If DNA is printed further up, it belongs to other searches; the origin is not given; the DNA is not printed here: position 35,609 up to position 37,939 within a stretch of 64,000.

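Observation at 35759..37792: Intact 24-heme membrane cytochrome: NapC/NirT-type head plus three hexaheme repeats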

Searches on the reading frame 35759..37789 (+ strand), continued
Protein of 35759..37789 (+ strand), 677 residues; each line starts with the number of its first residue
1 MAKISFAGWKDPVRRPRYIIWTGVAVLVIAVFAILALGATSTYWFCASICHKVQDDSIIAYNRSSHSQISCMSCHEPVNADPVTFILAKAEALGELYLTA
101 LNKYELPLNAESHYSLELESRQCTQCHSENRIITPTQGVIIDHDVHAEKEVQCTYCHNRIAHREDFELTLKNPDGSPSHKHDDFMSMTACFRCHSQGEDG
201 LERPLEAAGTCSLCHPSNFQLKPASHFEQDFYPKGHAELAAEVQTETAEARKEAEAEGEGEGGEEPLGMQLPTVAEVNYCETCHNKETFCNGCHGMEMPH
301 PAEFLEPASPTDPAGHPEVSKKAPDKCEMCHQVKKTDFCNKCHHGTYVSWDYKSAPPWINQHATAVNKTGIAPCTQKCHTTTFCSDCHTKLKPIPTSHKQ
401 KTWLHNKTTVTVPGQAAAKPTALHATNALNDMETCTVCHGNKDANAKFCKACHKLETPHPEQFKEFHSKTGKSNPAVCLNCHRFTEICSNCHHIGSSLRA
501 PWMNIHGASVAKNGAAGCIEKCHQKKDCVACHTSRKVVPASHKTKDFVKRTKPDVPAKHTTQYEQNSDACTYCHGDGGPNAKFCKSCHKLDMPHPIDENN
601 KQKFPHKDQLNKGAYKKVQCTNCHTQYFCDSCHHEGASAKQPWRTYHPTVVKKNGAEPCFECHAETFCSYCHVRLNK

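Call 16: find_related_loci(query=A1, collection=genome_contigs, flank=8000)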
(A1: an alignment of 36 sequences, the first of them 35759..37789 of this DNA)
Query A1 (677 aa) in genome_contigs; peptide patterns used: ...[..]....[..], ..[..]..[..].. (x = any residue, [..] = any of these).
301 stretches matched a pattern; 269 encode a relative of the query (tblastn E <= 1e-3); the best 80 are kept; 80 distinct loci.
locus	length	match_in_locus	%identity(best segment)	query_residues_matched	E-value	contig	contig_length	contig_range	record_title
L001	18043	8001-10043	75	1-677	0e+0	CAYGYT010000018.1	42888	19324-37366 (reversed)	MAG TPA_asm: uncultured Eubacteriales bacterium isolate ERP119294_co1_304 genome assembly, contig: NODE_919_length_42888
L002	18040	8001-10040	76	1-677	0e+0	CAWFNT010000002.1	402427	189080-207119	MAG: uncultured Actinomycetes bacterium isolate MFD05942.bin.3.284 genome assembly, contig: contig_25005, whole genome s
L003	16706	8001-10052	58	1-677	0e+0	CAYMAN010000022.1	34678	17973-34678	MAG TPA_asm: uncultured Eubacteriales bacterium isolate SRP302447_co4_271 genome assembly, contig: NODE_3366_length_3467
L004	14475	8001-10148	55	1-677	0e+0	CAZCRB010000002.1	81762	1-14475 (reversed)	MAG TPA_asm: uncultured Eubacteriales bacterium isolate binchicken_co104_79 genome assembly, contig: NODE_250_length_817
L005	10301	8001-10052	56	1-677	0e+0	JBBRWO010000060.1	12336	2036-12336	MAG: Coriobacteriia bacterium isolate La4_metabat2.012 La4_metabat2.012_K_923220_L_12336_cov_20.6009, whole genome shotg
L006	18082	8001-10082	56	1-677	0e+0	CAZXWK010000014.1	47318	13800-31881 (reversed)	MAG TPA_asm: uncultured Eubacteriales bacterium isolate binchicken_co152_220 genome assembly, contig: NODE_868_length_47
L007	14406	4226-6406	53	1-677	0e+0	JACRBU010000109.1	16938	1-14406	MAG: Coriobacteriales bacterium isolate NC_groundwater_1628_Pr3_B-0.1um_67_11 SR-2_scaffold_141_2111052, whole genome sh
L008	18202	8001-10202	54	1-677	0e+0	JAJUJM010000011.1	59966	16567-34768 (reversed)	MAG: Actinomycetota bacterium isolate bin117 k141_773025_length_59966_cov_15.4175, whole genome shotgun sequence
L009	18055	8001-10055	56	1-675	0e+0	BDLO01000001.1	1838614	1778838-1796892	Coriobacteriaceae bacterium EMTCatB1 DNA, scaffold1, whole genome shotgun sequence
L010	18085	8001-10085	55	1-674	0e+0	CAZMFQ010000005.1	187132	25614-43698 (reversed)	MAG TPA_asm: uncultured Eubacteriales bacterium isolate binchicken_co269_74 genome assembly, contig: NODE_67_length_1871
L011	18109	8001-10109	55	1-677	0e+0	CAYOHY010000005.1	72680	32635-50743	MAG TPA_asm: uncultured Eubacteriales bacterium isolate binchicken_co152_248 genome assembly, contig: NODE_405_length_72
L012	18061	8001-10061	55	1-673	0e+0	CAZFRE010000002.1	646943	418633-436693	MAG TPA_asm: uncultured Eubacteriales bacterium isolate binchicken_co269_259 genome assembly, contig: NODE_4_length_6469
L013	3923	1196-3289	55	1-675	0e+0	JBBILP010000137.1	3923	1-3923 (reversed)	MAG: Actinomycetota bacterium isolate BQS170218_bin_211 NODE_17594_length_3923_cov_2.25738, whole genome shotgun sequenc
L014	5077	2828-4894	53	1-675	0e+0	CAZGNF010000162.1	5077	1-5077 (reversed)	MAG TPA_asm: uncultured Coriobacteriaceae bacterium isolate binchicken_co269_80 genome assembly, contig: NODE_17443_leng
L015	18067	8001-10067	53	1-675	0e+0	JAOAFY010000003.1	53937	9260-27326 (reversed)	MAG: Coriobacteriia bacterium isolate SKW301 NODE_3_length_53937_cov_2.649610, whole genome shotgun sequence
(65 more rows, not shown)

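Call 33: predict_structure(alignment_id=A2)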
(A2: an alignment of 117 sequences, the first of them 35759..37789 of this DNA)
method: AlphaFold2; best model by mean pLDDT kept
length: 677 residues; sequences in the alignment: 117
mean_pLDDT: 81.8   pTM: 0.48
mean pLDDT of the five models: 81.8, 80.8, 79.6, 78.6, 74.6
residues with pLDDT >= 90: 160; 70-90: 409; 50-70: 98; < 50: 10
segments of 3 or more residues with pLDDT < 50: 1-3, 72-74
pLDDT, mean of each block of 10 residues (from residue 1): 62 83 87 74 66 67 62 54 71 65 55 65 55 64 81 69 72 76 77 79 79 85 90 88 91 80 71 89 84 81 91 93 88 88 93 93 91 90 89 87 91 82 92 87 89 90 83 87 83 86 88 86 88 89 88 85 89 90 92 89 86 89 85 83 89 91 87 70
secondary structure, 60 per line:
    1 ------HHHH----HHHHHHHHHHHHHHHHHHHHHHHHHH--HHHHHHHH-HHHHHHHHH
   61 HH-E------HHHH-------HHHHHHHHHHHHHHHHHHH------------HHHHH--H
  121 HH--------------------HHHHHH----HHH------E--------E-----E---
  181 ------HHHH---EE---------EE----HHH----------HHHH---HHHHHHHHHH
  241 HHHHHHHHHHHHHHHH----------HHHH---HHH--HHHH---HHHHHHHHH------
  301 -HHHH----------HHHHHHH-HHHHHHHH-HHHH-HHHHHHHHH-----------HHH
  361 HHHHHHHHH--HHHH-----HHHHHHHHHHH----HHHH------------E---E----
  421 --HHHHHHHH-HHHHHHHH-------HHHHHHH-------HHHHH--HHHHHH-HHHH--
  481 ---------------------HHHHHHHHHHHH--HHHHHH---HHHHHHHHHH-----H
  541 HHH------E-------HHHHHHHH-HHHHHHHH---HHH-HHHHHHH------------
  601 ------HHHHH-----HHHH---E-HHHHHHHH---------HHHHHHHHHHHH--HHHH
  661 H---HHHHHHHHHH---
elements in order: H7-10 H15-40 H43-50 H52-62 H71-74 H82-100 H113-117 H143-148 H187-190 H224-227 H231-256 H267-270 H279-282 H286-294 H302-305 H316-322 H324-331 H333-336 H338-346 H358-369 H372-375 H381-391 H396-399 H423-430 H432-439 H447-453 H461-465 H468-473 H475-478 H502-513 H516-521 H525-534 H540-543 H558-565 H567-574 H582-588 H607-611 H617-620 H626-633 H643-654 H657-661 H665-674

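Call 38: fold_search(model_id=the predicted structure, library=pdb)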
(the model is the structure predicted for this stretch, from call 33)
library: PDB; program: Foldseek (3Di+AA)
matches with E <= 10: 1; with E <= 0.001: 0
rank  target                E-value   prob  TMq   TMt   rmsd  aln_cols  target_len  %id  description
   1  6uiv_A                9.3e+00  0.01  0.05  0.09  32.1       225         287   10  Cryo-EM structure of human CALHM2 in an active/open state (released 2019-11-27)

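Call 39: search_solved_structures(query=A2, max_evalue=10, show_alignments=0)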
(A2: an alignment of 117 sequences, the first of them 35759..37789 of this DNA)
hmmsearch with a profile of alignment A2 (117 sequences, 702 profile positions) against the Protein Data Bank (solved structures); distinct sequences matched with E-value up to 10: 6.
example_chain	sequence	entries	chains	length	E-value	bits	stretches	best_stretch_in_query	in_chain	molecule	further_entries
2j7a_C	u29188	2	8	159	0.0019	19.9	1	25-149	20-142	CYTOCHROME C QUINOL DEHYDROGENASE NRFH | NAPC/NIRT CYTOCHROME C FAMILY PROTEIN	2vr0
1nlt_A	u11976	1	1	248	0.28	12.8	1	450-494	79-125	Mitochondrial protein import protein MAS5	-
8ro0_O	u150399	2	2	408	0.41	12.2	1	453-512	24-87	Pre-mRNA-splicing factor RBM22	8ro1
8k5o_C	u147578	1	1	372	1.5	10.4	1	581-647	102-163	Photosynthetic reaction center cytochrome c subunit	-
6a41_A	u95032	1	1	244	2.1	9.9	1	193-254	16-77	dehalogenase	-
1exk_A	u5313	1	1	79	8.8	7.8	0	451-514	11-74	DNAJ PROTEIN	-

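Call 53: search_protein_families(library=pfam, proteins=[L009:6679-7821:+], max_evalue=0.001)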
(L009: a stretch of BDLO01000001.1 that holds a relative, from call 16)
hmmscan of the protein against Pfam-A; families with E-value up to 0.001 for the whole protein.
L009:6679-7821:+ (381 aa): 1 family
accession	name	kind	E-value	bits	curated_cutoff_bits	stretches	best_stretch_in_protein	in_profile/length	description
PF00015.26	MCPsignal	-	3.8e-40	138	34.6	1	172-353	4-171/172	Methyl-accepting chemotaxis protein (MCP) signalling domain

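Call 83: find_encoding_contigs(protein=P0083, flank=10000, max_places=2)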
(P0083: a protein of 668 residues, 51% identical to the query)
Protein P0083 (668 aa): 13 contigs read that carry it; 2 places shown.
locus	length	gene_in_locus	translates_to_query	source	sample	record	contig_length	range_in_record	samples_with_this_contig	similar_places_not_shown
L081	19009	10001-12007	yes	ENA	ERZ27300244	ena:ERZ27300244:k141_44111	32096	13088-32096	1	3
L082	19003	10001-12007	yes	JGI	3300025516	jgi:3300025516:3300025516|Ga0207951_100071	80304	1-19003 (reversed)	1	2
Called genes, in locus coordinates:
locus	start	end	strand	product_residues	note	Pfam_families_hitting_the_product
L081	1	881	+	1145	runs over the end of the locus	PF00270:DEAD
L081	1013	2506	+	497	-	PF01590:GAF, PF13185:GAF_2, PF13492:GAF_3, PF00990:GGDEF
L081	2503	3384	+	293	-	PF01471:PG_binding_1, PF09374:PG_binding_3 (faint), PF01471:PG_binding_1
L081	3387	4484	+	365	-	PF24568:CC_PcsB (weak), PF00877:NLPC_P60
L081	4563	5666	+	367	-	PF00437:T2SSE, PF25199:nSTAND_NTPase5 (weak), PF13604:AAA_30 (weak)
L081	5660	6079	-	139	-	PF04892:VanZ-LLP1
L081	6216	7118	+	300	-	PF00892:EamA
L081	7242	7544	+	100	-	PF00226:DnaJ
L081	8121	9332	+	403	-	PF00015:MCPsignal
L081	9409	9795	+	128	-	PF01042:Ribonuc_L-PSP, PF14588:YjgF_endoribonc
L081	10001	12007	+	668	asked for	PF03264:Cytochrom_NNT, PF14522:Cytochrome_C7 (faint), PF14537:Cytochrom_c3_2 (faint), PF02085:Cytochrom_CIII (faint), PF22113:Mtrc-MtrF_II-IV_dom (faint)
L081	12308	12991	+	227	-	-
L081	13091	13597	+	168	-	-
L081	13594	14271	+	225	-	PF09858:DUF2085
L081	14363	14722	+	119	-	-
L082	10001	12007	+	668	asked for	PF03264:Cytochrom_NNT, PF14522:Cytochrome_C7 (faint), PF14537:Cytochrom_c3_2 (faint), PF02085:Cytochrom_CIII (faint), PF22113:Mtrc-MtrF_II-IV_dom (faint)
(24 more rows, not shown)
